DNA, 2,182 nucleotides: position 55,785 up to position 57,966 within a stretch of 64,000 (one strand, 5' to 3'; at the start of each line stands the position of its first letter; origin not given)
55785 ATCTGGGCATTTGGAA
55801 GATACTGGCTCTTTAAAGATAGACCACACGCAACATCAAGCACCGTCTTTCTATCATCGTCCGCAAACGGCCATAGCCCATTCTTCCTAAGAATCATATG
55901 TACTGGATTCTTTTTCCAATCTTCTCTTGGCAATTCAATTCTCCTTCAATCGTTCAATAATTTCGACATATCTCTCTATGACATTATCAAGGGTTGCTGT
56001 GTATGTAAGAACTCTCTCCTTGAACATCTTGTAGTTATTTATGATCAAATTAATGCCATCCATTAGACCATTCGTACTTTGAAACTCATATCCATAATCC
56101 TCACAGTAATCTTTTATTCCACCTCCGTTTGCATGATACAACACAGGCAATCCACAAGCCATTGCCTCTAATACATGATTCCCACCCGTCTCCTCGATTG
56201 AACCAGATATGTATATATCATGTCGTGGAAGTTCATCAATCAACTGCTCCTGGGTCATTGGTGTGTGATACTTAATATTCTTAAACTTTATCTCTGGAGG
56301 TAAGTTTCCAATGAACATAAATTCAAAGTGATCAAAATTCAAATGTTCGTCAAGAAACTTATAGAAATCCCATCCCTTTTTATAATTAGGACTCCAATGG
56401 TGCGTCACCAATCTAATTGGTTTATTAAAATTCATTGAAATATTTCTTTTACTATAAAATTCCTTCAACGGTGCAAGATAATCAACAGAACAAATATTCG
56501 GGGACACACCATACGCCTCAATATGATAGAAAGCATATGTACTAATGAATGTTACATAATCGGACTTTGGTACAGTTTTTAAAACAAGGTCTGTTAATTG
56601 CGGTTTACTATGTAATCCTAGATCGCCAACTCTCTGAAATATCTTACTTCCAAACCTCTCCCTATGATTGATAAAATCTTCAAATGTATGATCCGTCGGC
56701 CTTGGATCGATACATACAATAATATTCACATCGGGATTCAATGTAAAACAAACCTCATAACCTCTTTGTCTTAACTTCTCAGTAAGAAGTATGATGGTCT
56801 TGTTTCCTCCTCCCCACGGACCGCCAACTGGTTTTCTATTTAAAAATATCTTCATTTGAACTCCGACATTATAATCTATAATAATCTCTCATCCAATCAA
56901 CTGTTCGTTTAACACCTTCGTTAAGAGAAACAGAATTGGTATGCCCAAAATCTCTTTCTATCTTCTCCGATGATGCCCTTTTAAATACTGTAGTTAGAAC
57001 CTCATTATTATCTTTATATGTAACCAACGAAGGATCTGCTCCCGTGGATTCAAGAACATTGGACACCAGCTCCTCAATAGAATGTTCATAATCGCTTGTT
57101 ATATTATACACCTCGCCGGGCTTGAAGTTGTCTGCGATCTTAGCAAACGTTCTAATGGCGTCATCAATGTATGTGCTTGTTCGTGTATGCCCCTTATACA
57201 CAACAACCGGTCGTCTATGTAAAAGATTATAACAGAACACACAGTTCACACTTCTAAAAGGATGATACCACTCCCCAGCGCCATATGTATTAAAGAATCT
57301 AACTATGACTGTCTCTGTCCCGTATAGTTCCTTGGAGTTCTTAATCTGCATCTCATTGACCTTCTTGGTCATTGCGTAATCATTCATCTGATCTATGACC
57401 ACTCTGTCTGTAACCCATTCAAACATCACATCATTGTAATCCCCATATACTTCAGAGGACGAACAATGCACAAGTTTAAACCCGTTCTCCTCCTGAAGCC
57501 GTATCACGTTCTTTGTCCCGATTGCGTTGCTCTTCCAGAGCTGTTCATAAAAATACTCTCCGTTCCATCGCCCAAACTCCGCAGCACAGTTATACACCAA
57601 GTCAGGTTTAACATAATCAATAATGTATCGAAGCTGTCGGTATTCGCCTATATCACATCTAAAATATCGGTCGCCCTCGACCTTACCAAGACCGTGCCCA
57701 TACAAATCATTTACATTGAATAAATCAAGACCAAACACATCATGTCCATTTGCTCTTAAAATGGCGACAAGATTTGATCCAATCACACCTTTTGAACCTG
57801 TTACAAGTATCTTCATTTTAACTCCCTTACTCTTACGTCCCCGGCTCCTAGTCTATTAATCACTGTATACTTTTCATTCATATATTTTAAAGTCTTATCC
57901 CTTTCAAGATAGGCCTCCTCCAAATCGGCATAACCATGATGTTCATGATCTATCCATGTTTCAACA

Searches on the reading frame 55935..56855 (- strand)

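Call 13: search_protein_families(library=pfam, max_evalue=0.001, proteins=[window:55935-56855:-])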
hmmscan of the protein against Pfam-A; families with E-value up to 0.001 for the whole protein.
window:55935-56855:- (306 aa): 2 families
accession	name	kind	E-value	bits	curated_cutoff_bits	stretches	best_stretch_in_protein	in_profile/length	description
PF00534.26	Glycos_transf_1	-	1.8e-09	37.8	26.4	1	193-276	74-160/172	Glycosyl transferases group 1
PF13692.12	Glyco_trans_1_4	-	3.2e-08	34.4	27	1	176-256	33-122/142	Glycosyl transferases group 1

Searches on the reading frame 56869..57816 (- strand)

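Call 13: search_protein_families(library=pfam, max_evalue=0.001, proteins=[window:56869-57816:-])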
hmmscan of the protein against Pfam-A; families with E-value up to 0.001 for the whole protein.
window:56869-57816:- (315 aa): 6 families
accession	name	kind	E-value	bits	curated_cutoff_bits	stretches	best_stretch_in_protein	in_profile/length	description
PF01370.27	Epimerase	-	6.7e-36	124.3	20.9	1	3-239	1-239/240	NAD dependent epimerase/dehydratase family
PF16363.11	GDP_Man_Dehyd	-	1.3e-27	97.6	27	1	4-304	1-331/332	GDP-mannose 4,6 dehydratase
PF04321.23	RmlD_sub_bind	-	4.3e-18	65.8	27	1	1-272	1-245/287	RmlD substrate binding domain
PF01073.25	3Beta_HSD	-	3.1e-10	40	22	1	4-192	1-196/280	3-beta hydroxysteroid dehydrogenase/isomerase family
PF02719.21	Polysacc_synt_2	-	3.1e-09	36.9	20.2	1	3-262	1-251/293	Polysaccharide biosynthesis protein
PF07993.18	NAD_binding_4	-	7.5e-08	32.3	20.1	1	72-174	90-204/258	Male sterility protein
